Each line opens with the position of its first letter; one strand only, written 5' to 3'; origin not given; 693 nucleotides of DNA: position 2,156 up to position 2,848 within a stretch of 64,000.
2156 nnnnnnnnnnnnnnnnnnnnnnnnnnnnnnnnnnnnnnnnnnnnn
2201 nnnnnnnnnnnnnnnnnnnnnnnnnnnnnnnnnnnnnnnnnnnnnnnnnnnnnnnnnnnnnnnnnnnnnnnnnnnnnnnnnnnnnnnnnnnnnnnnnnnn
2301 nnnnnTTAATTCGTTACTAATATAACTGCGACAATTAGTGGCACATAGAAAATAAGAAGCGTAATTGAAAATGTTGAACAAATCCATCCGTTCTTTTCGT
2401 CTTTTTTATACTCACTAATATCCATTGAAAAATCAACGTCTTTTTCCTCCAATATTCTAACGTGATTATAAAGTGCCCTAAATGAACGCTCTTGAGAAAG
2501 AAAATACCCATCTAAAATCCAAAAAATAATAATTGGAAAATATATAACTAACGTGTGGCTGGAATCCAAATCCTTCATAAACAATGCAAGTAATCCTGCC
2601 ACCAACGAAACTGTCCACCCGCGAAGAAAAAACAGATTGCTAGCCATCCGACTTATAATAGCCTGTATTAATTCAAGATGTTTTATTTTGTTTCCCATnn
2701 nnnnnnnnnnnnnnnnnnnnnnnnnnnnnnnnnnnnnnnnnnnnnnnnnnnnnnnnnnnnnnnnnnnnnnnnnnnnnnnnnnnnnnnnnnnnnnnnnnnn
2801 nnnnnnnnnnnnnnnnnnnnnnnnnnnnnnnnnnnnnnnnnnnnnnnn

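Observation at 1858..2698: ThsB-like TIR-like gene paired with a small 3-TM SLATT-like membrane protein: candidate Thoeris-like / TIR-SLATT defence module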

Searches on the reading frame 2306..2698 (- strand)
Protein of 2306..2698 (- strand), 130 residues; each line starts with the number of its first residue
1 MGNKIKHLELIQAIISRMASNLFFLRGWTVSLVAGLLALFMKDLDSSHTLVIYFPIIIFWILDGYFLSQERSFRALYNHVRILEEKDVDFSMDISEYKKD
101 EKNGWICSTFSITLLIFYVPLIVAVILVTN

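Call 3: search_protein_families(library=pfam, proteins=[window:2306-2698:-], max_evalue=1)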
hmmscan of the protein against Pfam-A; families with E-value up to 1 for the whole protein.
window:2306-2698:- (130 aa): 0 families

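Call 4: search_protein_families(library=padloc, proteins=[window:2306-2698:-], max_evalue=1)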
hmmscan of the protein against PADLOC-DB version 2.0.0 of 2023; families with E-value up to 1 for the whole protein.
window:2306-2698:- (130 aa): 4 families
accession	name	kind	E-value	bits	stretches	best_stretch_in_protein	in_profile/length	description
PDLC04686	PDC-M50A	-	5.3e-48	160.7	1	1-128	1-128/134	-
PDLC04685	PDC-M50A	-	1.8e-38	129.7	1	3-128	4-125/130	-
PDLC04687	PDC-M50A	-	6.6e-19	66.3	1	4-128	12-136/144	-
PDLC04684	PDC-M50A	-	1e-17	63.1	1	5-124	15-132/159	-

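Call 5: search_protein_families(library=ncbifam, proteins=[window:2306-2698:-], max_evalue=1)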
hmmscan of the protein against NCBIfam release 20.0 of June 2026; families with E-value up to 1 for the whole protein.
window:2306-2698:- (130 aa): 1 family
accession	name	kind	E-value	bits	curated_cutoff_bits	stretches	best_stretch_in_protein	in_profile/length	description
NF045846.1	MSC0882_dom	subfamily_domain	0.22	10.6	60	1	86-126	198-237/244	MSC_0882 family membrane protein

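Call 9: find_homologous_proteins(query=window:2306-2698:-)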
Query window:2306-2698:- (130 aa): 783 proteins with E <= 0.001 among 806 candidates; the best 120 are listed.
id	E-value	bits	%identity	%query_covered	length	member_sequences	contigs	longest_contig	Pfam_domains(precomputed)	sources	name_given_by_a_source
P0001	3.9e-78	278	100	100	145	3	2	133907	-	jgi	jgi:uncharacterized membrane protein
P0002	5.4e-63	229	78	99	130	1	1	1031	-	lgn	-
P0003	2.4e-58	214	73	100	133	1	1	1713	-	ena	-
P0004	2.2e-57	211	73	99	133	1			-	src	-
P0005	2.8e-57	210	73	99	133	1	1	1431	-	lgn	-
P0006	2.9e-57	210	72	100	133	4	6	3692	-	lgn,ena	-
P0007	5.3e-57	209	70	99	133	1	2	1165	-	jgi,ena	-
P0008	5.7e-57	209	72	99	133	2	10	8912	-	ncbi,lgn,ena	ncbi:MAG: hypothetical protein AAB514_03380 [Patescibacteria group bacterium]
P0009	1.4e-56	208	68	91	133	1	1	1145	-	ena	-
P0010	2.6e-56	207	72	98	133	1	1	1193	-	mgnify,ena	mgnify:FL=1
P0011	4.5e-56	206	69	99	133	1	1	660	-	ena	-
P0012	5.8e-56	206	71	99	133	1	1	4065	-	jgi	jgi:hypothetical protein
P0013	9.0e-56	205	73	99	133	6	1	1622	-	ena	-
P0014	1.3e-55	205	71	100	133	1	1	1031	-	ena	-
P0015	2.6e-55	204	71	99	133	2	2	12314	-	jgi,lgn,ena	-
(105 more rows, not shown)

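Call 13: find_related_loci(query=A1, collection=genome_contigs, flank=6000)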
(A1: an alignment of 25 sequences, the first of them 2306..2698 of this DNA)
Query A1 (130 aa) in genome_contigs; peptide patterns used: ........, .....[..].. (x = any residue, [..] = any of these).
267 stretches matched a pattern; 113 encode a relative of the query (tblastn E <= 1e-3); the best 80 are kept; 80 distinct loci.
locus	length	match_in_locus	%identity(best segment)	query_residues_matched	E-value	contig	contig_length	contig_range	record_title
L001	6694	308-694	72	1-129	3e-62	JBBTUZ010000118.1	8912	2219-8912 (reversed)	MAG: Patescibacteria group bacterium isolate H32-bin045_1 H32_bin045_1_000000000118, whole genome shotgun sequence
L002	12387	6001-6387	69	1-129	4e-60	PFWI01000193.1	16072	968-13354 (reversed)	MAG: bacterium (Candidatus Ratteibacteria) CG_4_9_14_3_um_filter_41_21 CG_4_9_14_3_um_filter_150_scaffold_6008_c, whole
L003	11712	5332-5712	71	1-129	6e-57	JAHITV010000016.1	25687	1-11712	MAG: Patescibacteria group bacterium isolate MM_PC_MetaG.mb.225 MM_PC_MetaG.mb.225_k141_622130, whole genome shotgun seq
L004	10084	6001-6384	64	1-128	3e-56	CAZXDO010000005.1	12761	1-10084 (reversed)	MAG TPA_asm: uncultured Candidatus Saccharibacteria bacterium isolate SRP067234_co1_334 genome assembly, contig: k99_200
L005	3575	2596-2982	65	1-129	2e-56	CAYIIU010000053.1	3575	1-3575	MAG TPA_asm: uncultured archaeon isolate ERP119705_co23_96 genome assembly, contig: NODE_31594_length_3575_cov_6.297727,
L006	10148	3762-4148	64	1-129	6e-56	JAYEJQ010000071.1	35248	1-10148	MAG: Patescibacteria group bacterium isolate MAG159 MAG159_71, whole genome shotgun sequence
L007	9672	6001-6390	64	1-129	6e-54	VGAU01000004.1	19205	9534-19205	MAG: Actinomycetota bacterium isolate K_DeepCast_1200m_m2_204 K_DeepCast_1200m_m2_204_Ga0194110_10003567, whole genome s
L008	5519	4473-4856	61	1-128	2e-53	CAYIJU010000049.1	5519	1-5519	MAG TPA_asm: uncultured Candidatus Saccharibacteria bacterium isolate ERP119705_co20_288 genome assembly, contig: NODE_2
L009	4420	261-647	62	1-129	7e-53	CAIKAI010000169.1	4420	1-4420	Candidatus Shapirobacteria bacterium isolate AlinenLipids_bin-9586 genome assembly, contig: bin-9586:169/184, whole geno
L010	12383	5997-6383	61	1-129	1e-52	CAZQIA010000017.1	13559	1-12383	MAG TPA_asm: uncultured Gammaproteobacteria bacterium isolate SRP173033_co3_77 genome assembly, contig: NODE_5966_length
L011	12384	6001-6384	60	1-128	6e-51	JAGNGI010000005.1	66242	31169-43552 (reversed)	MAG: Candidatus Neomarinimicrobiota bacterium isolate Go_SlDig_bin_199 Go_SlDig_1017_length_66242_cov_133.703668, whole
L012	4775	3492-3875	60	1-128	5e-51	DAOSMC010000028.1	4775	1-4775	MAG TPA_asm: Candidatus Paceibacterota bacterium isolate AMR_MDS_1607 NODE_19464_length_4775_cov_16.515042, whole genome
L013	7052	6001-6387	65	1-128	9e-51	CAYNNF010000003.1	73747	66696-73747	MAG TPA_asm: uncultured Candidatus Saccharibacteria bacterium isolate SRP178699_co1_596 genome assembly, contig: NODE_25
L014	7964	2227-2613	66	1-128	3e-50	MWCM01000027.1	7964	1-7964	MAG: bacterium ADurb.Bin212 isolate ADurb.Bin212 BWY19_contig000027, whole genome shotgun sequence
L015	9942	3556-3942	66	1-128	2e-50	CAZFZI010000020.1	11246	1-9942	MAG TPA_asm: uncultured Candidatus Saccharibacteria bacterium isolate SRP178699_co3_51 genome assembly, contig: NODE_368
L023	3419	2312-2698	64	1-128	2e-48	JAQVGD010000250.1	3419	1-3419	MAG: Lutibacter sp. isolate STE_174 NODE_94926_length_3419_cov_7.847205_Sandtown_E, whole genome shotgun sequence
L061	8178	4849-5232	52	1-128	1e-39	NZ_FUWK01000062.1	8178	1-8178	Nitrosomonas europaea strain ATCC 25978, whole genome shotgun sequence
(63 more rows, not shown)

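Call 15: predict_structure(alignment_id=A1)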
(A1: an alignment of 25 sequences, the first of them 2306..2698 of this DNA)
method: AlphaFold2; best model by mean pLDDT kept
length: 130 residues; sequences in the alignment: 25
mean_pLDDT: 61.8   pTM: 0.37
mean pLDDT of the five models: 61.8, 60.7, 59.0, 58.4, 57.5
residues with pLDDT >= 90: 0; 70-90: 3; 50-70: 116; < 50: 11
segments of 3 or more residues with pLDDT < 50: 88-91
pLDDT, mean of each block of 10 residues (from residue 1): 60 67 65 67 61 66 67 65 55 53 51 60 66
secondary structure, 60 per line:
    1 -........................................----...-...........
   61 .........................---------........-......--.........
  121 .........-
elements in order: H2-41 H50-85 H95-102 H104-109 H112-129

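Call 16: search_protein_families(library=pfam, alignment_id=A1, max_evalue=10)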
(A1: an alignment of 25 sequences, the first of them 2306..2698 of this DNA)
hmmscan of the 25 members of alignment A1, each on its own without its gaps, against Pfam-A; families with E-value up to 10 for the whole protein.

A. member 1, window:2306-2698:- (130 aa): 1 family
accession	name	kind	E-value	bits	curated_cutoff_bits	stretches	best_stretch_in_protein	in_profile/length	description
PF14068.11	YuiB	-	1.6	9.8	27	1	42-88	22-73/101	Putative membrane protein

B. families by the number of members that match (of 25 scanned): 21 families
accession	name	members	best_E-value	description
PF11683.13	DUF3278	21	1.8e-05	Protein of unknown function (DUF3278)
PF13630.11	SdpI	13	0.13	SdpI/YfhL protein family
PF12650.12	DUF3784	6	0.027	Domain of unknown function (DUF3784)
PF04911.17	ATP-synt_J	4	0.12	ATP synthase j chain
PF10187.15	FAM192A_Fyv6_N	3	0.067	FAM192A/Fyv6, N-terminal domain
PF05814.16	Ac76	2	0.0021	Orf76 (Ac76)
PF13038.11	DUF3899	2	0.11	Domain of unknown function (DUF3899)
PF12420.13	DUF3671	2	0.43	Fam-L, Fam-M like protein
PF14068.11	YuiB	2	0.58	Putative membrane protein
PF10271.14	Tmp39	1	0.0082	Putative transmembrane protein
PF20563.3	DUF6773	1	0.0092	Family of unknown function (DUF6773)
PF24838.2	8xMP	1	0.013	Octameric membrane protein family (8xMP)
PF10028.14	DUF2270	1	0.028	Predicted integral membrane protein (DUF2270)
PF03821.22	Mtp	1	0.056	Golgi 4-transmembrane spanning transporter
PF11241.13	DUF3043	1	0.15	Protein of unknown function (DUF3043)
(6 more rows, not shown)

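Call 31: search_protein_representatives(alignment_id=A1)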
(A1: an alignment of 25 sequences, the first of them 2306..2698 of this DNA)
Query: 25 sequences, 133 profile positions. Proteins with E-value up to 0.001 (for the whole library): 4797; up to 1e-10: 2968; up to 1e-30: 210. The best 150 are listed.
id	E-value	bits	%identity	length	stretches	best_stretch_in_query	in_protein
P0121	9.2e-54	197.4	-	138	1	3-132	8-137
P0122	2.4e-52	192.8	-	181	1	1-133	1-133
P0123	1.9e-49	183.5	-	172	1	1-129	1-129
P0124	2.3e-49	183.2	-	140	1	2-130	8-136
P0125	4.8e-49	182.2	-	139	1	1-132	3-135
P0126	7.0e-46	171.9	-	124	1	10-133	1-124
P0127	1.8e-45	170.6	-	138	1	2-131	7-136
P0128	7.8e-44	165.3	-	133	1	1-132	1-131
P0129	8.1e-44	165.3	-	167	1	1-127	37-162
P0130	6.5e-43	162.3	-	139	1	2-132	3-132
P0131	3.5e-42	160.0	-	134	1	1-128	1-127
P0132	3.9e-42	159.8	-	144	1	2-125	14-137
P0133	1.0e-41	158.4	-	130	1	3-131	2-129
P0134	1.1e-41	158.3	-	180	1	2-132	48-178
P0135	1.2e-41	158.3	-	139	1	2-132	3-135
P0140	1.3e-40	154.9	-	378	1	1-130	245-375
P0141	1.8e-40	154.4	-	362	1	1-129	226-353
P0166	4.1e-37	143.6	-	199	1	2-131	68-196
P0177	3.5e-36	140.5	-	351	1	1-130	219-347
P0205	1.5e-34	135.3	-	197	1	1-130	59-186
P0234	2.0e-33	131.6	-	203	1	2-129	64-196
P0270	1.9e-32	128.4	-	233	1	1-100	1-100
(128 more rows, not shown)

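Call 33: search_protein_families(library=pfam, proteins=[P0140, P0141, P0177, P0270, P0166, P0205, P0234, P0134, P0122, P0129], max_evalue=1)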
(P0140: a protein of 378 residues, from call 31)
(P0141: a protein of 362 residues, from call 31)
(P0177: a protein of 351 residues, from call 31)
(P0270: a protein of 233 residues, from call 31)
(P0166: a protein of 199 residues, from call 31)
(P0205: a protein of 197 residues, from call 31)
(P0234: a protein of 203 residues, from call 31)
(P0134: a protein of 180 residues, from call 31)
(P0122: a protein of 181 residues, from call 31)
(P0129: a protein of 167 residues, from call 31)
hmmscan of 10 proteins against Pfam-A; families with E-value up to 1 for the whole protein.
P0140 (378 aa): 3 families
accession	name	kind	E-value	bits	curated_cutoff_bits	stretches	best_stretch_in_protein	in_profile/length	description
PF18163.6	LD_cluster2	-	1.7e-15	57.7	25.3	1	10-198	2-199/264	SLOG cluster2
PF18180.6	LD_cluster3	-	0.00038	20.6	25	1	35-75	9-48/170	SLOG cluster3 family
PF18185.7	STALD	-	0.011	15.6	24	1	128-236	94-207/211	Sir2- and TIR-associating SLOG family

P0141 (362 aa): 1 family
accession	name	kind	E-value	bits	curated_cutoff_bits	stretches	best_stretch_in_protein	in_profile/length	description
PF13188.13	PAS_8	-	0.17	12.3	21.8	1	32-66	3-39/65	PAS domain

P0177 (351 aa): 2 families
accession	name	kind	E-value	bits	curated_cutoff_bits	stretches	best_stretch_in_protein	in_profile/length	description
PF24838.2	8xMP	-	1.6e-27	96.4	30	1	20-157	2-134/136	Octameric membrane protein family (8xMP)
PF25360.1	TPR_ATM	-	0.083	12.7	27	1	228-290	81-144/200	ATM-like, TPR repeats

P0270 (233 aa): 2 families
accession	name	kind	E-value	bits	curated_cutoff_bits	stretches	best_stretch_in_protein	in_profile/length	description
PF10003.15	DUF2244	-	0.12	12.6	27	1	30-84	13-64/138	Integral membrane protein (DUF2244)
PF03186.18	CobD_Cbib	-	0.15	11.8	34.4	1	14-108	34-125/282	CobD/Cbib protein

P0166 (199 aa): 2 families
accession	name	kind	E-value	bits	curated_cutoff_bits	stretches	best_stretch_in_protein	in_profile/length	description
PF11683.13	DUF3278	-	0.18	12.4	26.6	1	81-115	30-64/130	Protein of unknown function (DUF3278)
PF17093.10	PBP_N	-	0.5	10.9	30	0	93-120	85-112/138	Penicillin-binding protein N-terminus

P0205 (197 aa): 1 family
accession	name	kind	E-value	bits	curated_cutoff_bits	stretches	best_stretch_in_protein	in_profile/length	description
PF24838.2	8xMP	-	0.56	10.5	30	1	74-135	16-85/136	Octameric membrane protein family (8xMP)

P0234 (203 aa): 0 families

P0134 (180 aa): 3 families
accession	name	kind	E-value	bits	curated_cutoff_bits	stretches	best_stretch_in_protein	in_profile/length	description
PF11683.13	DUF3278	-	0.054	14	26.6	1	62-134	31-106/130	Protein of unknown function (DUF3278)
PF02949.25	7tm_6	-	0.064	12.7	25.8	1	111-174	24-87/313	7tm Odorant receptor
PF03109.22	ABC1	-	0.094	12.3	22.9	1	115-161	89-135/244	ABC1 atypical kinase-like domain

P0122 (181 aa): 2 families
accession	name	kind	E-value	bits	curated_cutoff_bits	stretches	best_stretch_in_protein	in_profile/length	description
PF13727.12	CoA_binding_3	-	0.0049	17.3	25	0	27-58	24-55/175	CoA-binding domain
PF06749.17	DUF1218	-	0.21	12.5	25.3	1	113-143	35-65/95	Protein of unknown function (DUF1218)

P0129 (167 aa): 0 families

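Call 36: search_protein_families(library=pfam, alignment_id=A2, max_evalue=1)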
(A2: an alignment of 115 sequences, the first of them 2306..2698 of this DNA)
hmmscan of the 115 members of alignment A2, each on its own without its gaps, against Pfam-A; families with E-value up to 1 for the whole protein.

A. member 1, window:2306-2698:- (130 aa): 0 families

B. families by the number of members that match (of 115 scanned): 64 families (the first 25 are shown)
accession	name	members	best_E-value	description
PF11683.13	DUF3278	36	9.4e-06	Protein of unknown function (DUF3278)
PF10028.14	DUF2270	28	1.4e-05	Predicted integral membrane protein (DUF2270)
PF05814.16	Ac76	7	0.00023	Orf76 (Ac76)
PF24838.2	8xMP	7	0.0013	Octameric membrane protein family (8xMP)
PF01452.22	Rota_NSP4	3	0.036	Rotavirus non structural protein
PF00957.27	Synaptobrevin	2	0.091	Synaptobrevin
PF24243.1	Phage_tail_C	1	0.0021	Phage tail tip domain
PF17421.7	DUF5409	1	0.0022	Family of unknown function (DUF5409)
PF14761.12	HPS3_N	1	0.0035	Hermansky-Pudlak syndrome 3 protein, N-terminal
PF13347.12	MFS_2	1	0.0092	MFS/sugar transport protein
PF09716.15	ETRAMP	1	0.014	Malarial early transcribed membrane protein (ETRAMP)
PF17204.8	Sid-5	1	0.015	Sid-5 family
PF10251.14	PEN-2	1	0.019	Presenilin enhancer-2 subunit of gamma secretase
PF25202.1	DUF7834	1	0.026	Family of unknown function (DUF7834)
PF03334.19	PhaG_MnhG_YufB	1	0.026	Na+/H+ antiporter subunit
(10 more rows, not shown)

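Call 38: search_dna_similar(query=window:2306-2698:-, collection=plasmids, mode=protein, max_evalue=0.001, max_rows=30)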
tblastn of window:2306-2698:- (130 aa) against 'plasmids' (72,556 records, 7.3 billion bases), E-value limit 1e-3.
Records with a match: 141; places in all: 143; records where one place covers at least 80% of the query: 117.
Best place of each record, by identity: <60% 141.
By first word of the organism name: Klebsiella 40; Escherichia 36; Campylobacter 10; Lactiplantibacillus 5; Priestia 3; Enterobacter 3; Levilactobacillus 3; Providencia 2; Rhodococcus 2; Streptomyces 2; and 29 more.
By predicted mobility (MOB-suite, as given by PLSDB): conjugative 84; non-mobilizable 35; mobilizable 22.
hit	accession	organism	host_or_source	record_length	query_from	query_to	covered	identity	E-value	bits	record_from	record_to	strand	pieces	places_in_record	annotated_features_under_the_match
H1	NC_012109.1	Desulforapulum autotrophicum HRM2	-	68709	1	128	98%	47.7%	5e-30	119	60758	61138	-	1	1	hypothetical protein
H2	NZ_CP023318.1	Priestia megaterium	Plant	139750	3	127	96%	48.4%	8e-34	130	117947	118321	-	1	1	hypothetical protein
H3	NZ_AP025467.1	Vibrio chagasii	-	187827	1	129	99%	46.5%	3e-25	106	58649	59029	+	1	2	hypothetical protein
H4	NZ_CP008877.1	Terribacillus goriensis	Cryptomeria japonica var. sinensis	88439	3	128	97%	47.2%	1e-31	124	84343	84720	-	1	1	hypothetical protein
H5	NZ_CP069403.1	Priestia megaterium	Homo sapiens,Pure culture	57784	1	120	92%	47.9%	2e-28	115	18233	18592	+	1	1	hypothetical protein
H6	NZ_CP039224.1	Piscirickettsia salmonis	Salmo salar,cell culture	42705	1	112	86%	49.1%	1e-26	110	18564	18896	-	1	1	none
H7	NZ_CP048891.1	Priestia megaterium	culture,agricultural soil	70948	1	118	91%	45.8%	7e-23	99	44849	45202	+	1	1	hypothetical protein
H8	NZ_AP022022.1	Klebsiella sp. WP3-S18-ESBL-05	-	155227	1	127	98%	40.2%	6e-22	97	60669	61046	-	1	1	hypothetical protein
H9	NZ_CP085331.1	Haladaptatus salinisoli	cell culture,saline soil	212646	7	128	94%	40.8%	7e-15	77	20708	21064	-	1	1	hypothetical protein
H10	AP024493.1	Providencia vermicola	Homo sapiens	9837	5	127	95%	38.3%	8e-13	71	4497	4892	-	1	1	hypothetical protein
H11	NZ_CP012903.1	Providencia rettgeri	Homo sapiens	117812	5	127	95%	38.3%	8e-13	71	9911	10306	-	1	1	hypothetical protein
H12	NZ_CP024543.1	Klebsiella pneumoniae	Homo sapiens,urine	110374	3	125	95%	38.2%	5e-16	80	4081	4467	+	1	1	hypothetical protein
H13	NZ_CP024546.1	Klebsiella pneumoniae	Homo sapiens,urine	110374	3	125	95%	38.2%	5e-16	80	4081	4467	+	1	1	hypothetical protein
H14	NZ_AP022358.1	Klebsiella pneumoniae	Homo sapiens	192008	3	125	95%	38.2%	5e-16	80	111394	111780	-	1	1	hypothetical protein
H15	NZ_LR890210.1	Klebsiella pneumoniae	Homo sapiens,urine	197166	3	125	95%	38.2%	5e-16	80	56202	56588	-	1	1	hypothetical protein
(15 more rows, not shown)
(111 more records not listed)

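Call 39: search_dna_similar(query=window:2306-2698:-, collection=phages, mode=protein, max_evalue=0.001, max_rows=20)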
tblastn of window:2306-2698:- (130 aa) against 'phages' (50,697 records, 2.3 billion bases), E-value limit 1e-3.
Records with a match: 3; places in all: 3; records where one place covers at least 80% of the query: 0.
Best place of each record, by identity: <60% 3.
By first word of the organism name: Vibrio 3.
By host as written in the record: Vibrio cyclitrophicus 10N.286.55.A5 1; Vibrio cyclitrophicus 10N.286.55.C7 1; Vibrio cyclitrophicus 10N.286.55.E8 1.
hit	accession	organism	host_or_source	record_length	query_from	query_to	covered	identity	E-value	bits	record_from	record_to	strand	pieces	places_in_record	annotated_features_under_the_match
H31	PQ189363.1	Vibrio phage 10N.286.55.A5_PE002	Vibrio cyclitrophicus 10N.286.55.A5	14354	5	103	76%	33.7%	2e-13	71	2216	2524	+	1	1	hypothetical protein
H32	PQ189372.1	Vibrio phage 10N.286.55.C7_PE001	Vibrio cyclitrophicus 10N.286.55.C7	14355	5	103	76%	33.7%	2e-13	71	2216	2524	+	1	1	hypothetical protein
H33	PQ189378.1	Vibrio phage 10N.286.55.E8_PE001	Vibrio cyclitrophicus 10N.286.55.E8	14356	5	103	76%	33.7%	2e-13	71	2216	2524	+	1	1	hypothetical protein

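Call 40: get_annotated_region(hit=H2, flank=3000)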
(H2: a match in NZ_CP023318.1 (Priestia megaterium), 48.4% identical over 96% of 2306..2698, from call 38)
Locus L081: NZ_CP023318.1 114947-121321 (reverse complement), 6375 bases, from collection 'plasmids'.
description: Priestia megaterium strain A plasmid p1, complete sequence
organism: Priestia megaterium (NCBI taxid 1404)
taxonomy: Bacteria; Bacillota; Bacilli; Bacillales; Bacillaceae; Priestia; Priestia megaterium
host: -; source: Plant; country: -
typing (MOB-suite, as given by PLSDB): mobilizable; replicon rep_cluster_385; relaxase MOBP
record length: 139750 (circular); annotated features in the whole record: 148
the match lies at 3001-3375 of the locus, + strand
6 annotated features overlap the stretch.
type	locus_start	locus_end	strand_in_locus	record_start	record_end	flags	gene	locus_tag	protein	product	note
CDS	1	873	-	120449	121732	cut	-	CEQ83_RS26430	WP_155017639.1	hypothetical protein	-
CDS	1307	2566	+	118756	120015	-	dcm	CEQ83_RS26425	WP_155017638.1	DNA (cytosine-5-)-methyltransferase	GO:0006304 - DNA modification [Evidence IEA]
CDS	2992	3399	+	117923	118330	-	-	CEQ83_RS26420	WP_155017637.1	hypothetical protein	-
CDS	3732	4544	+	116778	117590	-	-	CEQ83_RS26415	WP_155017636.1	toll/interleukin-1 receptor domain-containing protein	-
CDS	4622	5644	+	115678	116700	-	-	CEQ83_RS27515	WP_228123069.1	TIR domain-containing protein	GO:0007165 - signal transduction [Evidence IEA]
CDS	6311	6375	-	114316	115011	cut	-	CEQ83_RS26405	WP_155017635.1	hypothetical protein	-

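Call 41: get_annotated_region(hit=H12, flank=3000)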
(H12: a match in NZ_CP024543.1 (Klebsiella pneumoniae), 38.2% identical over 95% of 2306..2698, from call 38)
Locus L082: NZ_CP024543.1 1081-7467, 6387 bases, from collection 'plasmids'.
description: Klebsiella pneumoniae strain INF042 isolate INF042 plasmid unnamed1, complete sequence
organism: Klebsiella pneumoniae (NCBI taxid 573)
taxonomy: Bacteria; Pseudomonadota; Gammaproteobacteria; Enterobacterales; Enterobacteriaceae; Klebsiella; Klebsiella pneumoniae
host: -; source: Homo sapiens,urine; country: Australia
typing (MOB-suite, as given by PLSDB): conjugative; replicon IncFIA,IncFII,rep_cluster_2183; relaxase MOBF,MOBF; mating-pair formation MPF_F
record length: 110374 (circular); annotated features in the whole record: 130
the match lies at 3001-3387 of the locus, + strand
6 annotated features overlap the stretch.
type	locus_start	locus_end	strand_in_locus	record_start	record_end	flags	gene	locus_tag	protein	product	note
CDS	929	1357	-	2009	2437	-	-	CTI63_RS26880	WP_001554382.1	GFA family protein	-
CDS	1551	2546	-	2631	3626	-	-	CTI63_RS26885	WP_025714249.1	IS110 family transposase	-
CDS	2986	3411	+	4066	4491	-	-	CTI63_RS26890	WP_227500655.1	hypothetical protein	-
CDS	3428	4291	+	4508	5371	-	-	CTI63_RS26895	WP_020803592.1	toll/interleukin-1 receptor domain-containing protein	-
CDS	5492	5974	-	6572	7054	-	-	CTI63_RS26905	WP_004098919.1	GNAT family N-acetyltransferase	-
CDS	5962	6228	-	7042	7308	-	-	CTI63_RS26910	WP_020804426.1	DUF1778 domain-containing protein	-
